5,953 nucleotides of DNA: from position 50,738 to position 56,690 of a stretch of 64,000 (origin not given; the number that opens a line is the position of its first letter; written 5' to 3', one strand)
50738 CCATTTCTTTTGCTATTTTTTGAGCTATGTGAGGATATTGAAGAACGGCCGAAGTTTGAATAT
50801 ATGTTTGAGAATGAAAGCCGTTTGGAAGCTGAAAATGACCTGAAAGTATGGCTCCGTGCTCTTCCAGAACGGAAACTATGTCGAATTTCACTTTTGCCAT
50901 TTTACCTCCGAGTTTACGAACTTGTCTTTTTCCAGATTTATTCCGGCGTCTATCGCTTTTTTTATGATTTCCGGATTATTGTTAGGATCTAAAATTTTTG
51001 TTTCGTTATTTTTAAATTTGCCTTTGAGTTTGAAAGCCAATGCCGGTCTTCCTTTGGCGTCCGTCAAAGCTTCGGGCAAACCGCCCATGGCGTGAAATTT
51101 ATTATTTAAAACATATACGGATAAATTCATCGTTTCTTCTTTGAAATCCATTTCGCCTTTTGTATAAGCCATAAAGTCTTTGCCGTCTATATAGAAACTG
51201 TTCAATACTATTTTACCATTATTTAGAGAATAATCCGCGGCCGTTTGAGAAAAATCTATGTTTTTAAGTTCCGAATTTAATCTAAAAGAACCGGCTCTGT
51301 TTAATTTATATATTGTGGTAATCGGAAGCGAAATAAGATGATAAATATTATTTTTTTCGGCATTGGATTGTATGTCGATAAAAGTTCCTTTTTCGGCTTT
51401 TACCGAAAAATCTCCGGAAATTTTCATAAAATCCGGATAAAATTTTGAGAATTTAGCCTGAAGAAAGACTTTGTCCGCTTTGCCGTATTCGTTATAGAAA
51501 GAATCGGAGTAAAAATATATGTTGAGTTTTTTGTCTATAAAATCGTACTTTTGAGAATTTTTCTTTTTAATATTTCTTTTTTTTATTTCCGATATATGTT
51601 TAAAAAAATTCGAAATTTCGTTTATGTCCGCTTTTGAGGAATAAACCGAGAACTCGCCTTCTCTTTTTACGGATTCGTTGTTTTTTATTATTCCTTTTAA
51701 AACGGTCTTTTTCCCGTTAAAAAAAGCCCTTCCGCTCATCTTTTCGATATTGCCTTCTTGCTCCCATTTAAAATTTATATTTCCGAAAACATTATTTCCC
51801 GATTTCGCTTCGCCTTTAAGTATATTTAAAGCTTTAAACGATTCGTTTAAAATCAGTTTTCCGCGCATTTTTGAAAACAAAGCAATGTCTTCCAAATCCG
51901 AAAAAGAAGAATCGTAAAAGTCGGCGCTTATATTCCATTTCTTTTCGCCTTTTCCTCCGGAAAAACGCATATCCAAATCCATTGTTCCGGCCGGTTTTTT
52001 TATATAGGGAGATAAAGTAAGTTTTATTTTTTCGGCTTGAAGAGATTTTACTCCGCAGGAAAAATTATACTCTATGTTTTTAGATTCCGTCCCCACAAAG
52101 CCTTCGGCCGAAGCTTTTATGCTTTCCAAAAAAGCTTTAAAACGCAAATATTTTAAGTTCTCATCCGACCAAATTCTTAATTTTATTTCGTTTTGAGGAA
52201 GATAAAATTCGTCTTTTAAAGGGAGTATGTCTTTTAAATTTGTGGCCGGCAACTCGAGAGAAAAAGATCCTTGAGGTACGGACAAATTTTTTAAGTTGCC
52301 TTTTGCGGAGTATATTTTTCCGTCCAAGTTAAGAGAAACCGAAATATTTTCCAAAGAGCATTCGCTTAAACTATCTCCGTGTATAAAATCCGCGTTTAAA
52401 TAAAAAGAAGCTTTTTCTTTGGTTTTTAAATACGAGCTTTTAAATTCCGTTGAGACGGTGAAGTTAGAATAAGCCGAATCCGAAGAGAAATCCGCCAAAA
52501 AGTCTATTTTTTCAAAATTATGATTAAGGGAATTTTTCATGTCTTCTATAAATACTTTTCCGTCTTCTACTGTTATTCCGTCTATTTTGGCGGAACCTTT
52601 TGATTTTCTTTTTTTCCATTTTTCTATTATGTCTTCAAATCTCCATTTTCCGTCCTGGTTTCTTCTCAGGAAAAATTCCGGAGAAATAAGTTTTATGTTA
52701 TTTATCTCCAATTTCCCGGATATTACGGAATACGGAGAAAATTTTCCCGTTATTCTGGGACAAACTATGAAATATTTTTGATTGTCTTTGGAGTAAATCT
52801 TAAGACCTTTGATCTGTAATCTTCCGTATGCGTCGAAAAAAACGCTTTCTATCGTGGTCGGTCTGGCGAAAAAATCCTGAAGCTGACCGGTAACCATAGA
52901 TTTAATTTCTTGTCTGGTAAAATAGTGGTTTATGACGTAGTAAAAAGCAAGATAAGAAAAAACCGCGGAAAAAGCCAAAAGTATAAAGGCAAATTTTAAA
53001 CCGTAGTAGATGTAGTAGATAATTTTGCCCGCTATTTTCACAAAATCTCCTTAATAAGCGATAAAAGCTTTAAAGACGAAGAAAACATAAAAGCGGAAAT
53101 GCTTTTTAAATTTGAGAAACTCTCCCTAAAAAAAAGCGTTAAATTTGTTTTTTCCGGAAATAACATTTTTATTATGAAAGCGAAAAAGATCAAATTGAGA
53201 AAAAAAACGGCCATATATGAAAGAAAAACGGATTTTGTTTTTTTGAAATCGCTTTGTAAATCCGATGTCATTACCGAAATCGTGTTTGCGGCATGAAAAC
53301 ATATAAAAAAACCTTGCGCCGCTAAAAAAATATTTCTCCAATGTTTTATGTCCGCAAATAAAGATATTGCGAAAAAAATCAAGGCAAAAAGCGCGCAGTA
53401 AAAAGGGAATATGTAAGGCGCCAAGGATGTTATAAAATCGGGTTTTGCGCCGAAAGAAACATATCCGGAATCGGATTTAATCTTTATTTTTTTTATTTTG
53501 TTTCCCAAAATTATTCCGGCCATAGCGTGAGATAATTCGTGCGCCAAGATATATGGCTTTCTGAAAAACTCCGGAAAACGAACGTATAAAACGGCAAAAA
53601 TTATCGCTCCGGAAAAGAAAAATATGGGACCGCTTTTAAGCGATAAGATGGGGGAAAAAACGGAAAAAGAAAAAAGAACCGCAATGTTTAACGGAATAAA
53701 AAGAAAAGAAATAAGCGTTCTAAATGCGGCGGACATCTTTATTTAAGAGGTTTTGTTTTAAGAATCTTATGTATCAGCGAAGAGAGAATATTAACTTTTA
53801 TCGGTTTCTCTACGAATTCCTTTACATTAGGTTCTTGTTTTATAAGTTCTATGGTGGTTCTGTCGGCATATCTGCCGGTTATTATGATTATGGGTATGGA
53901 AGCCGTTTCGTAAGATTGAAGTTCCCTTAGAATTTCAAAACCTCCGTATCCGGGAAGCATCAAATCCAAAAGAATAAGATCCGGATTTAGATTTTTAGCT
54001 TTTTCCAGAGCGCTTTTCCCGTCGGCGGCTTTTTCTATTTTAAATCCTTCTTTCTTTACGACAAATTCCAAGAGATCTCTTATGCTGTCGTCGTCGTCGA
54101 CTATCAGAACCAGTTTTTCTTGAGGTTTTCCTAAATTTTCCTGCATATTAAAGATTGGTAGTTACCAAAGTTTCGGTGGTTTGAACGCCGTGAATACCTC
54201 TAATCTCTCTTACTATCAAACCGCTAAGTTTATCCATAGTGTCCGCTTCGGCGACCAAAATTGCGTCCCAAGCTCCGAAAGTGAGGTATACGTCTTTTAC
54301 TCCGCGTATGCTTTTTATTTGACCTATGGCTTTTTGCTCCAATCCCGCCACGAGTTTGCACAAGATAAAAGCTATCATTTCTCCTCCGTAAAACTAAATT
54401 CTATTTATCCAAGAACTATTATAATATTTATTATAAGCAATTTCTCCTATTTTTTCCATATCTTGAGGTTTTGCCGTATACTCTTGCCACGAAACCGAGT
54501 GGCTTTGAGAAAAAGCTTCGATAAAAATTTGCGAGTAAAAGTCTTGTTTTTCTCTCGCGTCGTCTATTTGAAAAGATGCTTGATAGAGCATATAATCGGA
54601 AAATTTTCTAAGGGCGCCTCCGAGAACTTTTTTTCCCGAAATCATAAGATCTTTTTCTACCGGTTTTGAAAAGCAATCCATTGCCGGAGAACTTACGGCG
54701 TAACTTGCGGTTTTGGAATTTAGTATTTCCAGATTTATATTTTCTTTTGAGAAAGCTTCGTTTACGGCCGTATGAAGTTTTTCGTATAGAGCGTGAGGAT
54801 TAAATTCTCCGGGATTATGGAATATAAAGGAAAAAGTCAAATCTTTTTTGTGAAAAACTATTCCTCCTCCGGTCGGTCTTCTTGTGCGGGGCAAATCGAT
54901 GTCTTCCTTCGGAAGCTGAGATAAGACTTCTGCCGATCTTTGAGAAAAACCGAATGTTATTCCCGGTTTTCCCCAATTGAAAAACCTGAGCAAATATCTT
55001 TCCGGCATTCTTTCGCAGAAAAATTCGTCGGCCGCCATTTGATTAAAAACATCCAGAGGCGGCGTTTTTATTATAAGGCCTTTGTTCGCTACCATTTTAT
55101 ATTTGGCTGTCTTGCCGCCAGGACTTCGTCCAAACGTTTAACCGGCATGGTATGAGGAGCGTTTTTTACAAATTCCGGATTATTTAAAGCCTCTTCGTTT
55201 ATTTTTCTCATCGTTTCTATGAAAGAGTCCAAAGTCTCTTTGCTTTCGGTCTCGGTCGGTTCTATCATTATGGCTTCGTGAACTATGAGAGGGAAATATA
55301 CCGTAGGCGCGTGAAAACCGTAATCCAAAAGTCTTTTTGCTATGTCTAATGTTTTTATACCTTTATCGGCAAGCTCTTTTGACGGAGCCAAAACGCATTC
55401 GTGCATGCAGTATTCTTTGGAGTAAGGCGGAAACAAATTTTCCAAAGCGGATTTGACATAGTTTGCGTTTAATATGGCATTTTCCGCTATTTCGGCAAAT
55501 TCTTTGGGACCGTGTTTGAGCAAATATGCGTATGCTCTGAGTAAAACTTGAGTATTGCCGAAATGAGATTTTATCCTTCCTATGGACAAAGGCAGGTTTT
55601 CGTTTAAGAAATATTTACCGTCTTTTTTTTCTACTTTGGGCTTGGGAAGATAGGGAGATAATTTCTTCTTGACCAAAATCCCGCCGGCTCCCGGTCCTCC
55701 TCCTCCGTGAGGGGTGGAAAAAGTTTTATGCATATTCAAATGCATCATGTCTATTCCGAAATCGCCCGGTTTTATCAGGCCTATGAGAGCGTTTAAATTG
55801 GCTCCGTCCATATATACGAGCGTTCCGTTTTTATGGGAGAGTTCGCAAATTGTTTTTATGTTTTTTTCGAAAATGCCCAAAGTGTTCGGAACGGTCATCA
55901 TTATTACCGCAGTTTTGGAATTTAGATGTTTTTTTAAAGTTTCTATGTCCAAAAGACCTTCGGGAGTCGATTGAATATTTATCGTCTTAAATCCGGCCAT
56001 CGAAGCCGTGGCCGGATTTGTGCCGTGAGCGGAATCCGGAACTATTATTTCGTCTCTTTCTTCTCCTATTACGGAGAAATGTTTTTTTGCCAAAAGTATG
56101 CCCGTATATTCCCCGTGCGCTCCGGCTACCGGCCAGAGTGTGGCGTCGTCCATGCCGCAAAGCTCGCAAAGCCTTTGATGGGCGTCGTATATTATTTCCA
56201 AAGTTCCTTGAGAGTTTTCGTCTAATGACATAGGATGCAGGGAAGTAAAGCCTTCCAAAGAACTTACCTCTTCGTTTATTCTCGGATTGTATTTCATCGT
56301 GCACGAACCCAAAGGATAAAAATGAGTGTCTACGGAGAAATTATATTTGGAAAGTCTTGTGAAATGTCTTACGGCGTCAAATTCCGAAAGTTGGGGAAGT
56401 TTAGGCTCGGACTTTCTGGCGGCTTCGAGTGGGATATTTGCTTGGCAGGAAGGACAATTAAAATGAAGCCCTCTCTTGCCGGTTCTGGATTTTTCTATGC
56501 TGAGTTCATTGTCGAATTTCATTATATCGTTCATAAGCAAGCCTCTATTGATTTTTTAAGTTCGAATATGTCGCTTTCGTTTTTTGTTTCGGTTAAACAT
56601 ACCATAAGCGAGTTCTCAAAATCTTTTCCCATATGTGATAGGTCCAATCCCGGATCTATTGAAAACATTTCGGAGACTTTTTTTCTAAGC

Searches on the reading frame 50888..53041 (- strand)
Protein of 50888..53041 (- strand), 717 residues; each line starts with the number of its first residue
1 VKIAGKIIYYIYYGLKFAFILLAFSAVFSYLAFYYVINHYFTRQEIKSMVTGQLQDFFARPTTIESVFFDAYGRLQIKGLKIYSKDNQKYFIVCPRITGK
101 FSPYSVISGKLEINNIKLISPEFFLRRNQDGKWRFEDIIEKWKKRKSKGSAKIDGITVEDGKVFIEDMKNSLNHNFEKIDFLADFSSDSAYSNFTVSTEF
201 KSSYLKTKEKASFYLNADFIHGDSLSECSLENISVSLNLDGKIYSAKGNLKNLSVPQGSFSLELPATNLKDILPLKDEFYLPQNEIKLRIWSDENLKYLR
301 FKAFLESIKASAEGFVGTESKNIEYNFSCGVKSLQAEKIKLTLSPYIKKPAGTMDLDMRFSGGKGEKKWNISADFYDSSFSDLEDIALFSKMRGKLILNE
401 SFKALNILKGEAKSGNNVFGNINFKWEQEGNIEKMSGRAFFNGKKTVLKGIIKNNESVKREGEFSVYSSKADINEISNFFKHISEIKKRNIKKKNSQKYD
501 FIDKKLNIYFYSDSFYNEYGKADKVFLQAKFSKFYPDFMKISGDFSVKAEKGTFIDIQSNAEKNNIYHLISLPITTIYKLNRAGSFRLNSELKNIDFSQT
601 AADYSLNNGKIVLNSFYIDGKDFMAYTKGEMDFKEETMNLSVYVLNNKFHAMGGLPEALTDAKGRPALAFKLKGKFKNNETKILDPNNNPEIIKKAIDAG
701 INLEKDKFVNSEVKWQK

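Call 17: search_protein_families(library=pfam, proteins=[window:50888-53041:-], max_evalue=0.001)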
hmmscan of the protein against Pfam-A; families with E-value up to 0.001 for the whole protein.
window:50888-53041:- (717 aa): 3 families
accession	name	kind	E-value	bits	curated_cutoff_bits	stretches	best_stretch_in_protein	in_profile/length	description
PF05359.17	DUF748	-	1.1e-16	60.6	50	1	26-192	20-193/1037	Domain of Unknown Function (DUF748)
PF13116.12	YhdP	-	5.6e-08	31.6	46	1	13-313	13-317/1224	YhdP protein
PF05170.20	AsmA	-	1.2e-05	24.8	29.8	1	20-188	7-194/607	AsmA family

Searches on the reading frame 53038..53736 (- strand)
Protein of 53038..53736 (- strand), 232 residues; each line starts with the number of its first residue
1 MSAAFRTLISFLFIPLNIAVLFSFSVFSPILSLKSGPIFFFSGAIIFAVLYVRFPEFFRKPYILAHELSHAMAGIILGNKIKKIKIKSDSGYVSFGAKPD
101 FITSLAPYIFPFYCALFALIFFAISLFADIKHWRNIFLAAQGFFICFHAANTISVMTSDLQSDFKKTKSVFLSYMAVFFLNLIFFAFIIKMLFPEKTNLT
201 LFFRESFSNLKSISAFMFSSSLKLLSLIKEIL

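Call 18: search_protein_families(library=pfam, proteins=[window:53038-53736:-], max_evalue=0.001)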
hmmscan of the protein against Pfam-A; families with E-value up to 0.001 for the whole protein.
window:53038-53736:- (232 aa): 1 family
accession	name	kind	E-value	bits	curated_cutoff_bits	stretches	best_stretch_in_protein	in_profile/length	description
PF13398.12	Peptidase_M50B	-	5.7e-08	33.1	26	1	45-117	7-84/201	Peptidase M50B-like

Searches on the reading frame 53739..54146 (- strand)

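Call 18: search_protein_families(library=pfam, proteins=[window:53739-54146:-], max_evalue=0.001)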
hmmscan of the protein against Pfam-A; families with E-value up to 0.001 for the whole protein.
window:53739-54146:- (135 aa): 2 families
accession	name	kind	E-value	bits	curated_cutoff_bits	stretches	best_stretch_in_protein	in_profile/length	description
PF00072.30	Response_reg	-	8.5e-25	87.5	30.2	1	13-123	1-108/111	Response regulator receiver domain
PF23198.2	PDE8A_N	-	0.00074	19.9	29.6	1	7-94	7-95/147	PDE8A-like, N-terminal domain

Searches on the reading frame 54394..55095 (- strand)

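Call 18: search_protein_families(library=pfam, proteins=[window:54394-55095:-], max_evalue=0.001)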
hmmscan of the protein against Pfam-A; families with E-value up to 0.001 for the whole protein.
window:54394-55095:- (233 aa): 2 families
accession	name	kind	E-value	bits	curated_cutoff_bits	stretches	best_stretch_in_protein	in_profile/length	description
PF21948.1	LplA-B_cat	-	1.2e-15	58.4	27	1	16-179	2-148/200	Lipoyl protein ligase A/B catalytic domain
PF03099.24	BPL_LplA_LipB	-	2.9e-05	24.4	21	1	63-165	21-118/133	Biotin/lipoate A/B protein ligase family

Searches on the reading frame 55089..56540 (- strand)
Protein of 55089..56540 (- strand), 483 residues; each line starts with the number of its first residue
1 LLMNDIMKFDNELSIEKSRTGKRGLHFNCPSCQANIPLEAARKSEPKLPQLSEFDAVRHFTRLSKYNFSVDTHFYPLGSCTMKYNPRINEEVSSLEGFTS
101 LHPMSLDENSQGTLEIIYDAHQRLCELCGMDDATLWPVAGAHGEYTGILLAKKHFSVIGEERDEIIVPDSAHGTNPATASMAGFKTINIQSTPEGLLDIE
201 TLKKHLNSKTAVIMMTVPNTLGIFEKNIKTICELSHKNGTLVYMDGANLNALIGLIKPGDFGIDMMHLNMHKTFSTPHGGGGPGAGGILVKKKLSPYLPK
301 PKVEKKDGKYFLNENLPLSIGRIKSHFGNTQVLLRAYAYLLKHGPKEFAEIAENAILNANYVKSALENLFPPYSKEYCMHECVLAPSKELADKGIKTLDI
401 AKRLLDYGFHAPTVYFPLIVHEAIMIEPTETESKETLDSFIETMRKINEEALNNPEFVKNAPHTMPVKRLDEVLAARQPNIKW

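Call 18: search_protein_families(library=pfam, proteins=[window:55089-56540:-], max_evalue=0.001)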
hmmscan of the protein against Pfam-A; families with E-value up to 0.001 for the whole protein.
window:55089-56540:- (483 aa): 5 families
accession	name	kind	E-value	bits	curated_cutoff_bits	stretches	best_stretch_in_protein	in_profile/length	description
PF21478.3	GcvP2_C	-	7.5e-30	103.8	27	1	353-451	3-102/122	Glycine dehydrogenase, C-terminal domain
PF02347.22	GDC-P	-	2.3e-15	56.9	26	1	35-397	30-392/429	Glycine cleavage system P-protein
PF00266.25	Aminotran_5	-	4.3e-11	42.8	21.5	1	159-279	85-207/371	Aminotransferase class-V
PF01212.27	Beta_elim_lyase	-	7.3e-07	29.2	27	1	107-247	24-170/288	Beta-eliminating lyase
PF01053.26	Cys_Met_Meta_PP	-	0.00019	20.5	27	1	161-266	90-192/381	Cys/Met metabolism PLP-dependent enzyme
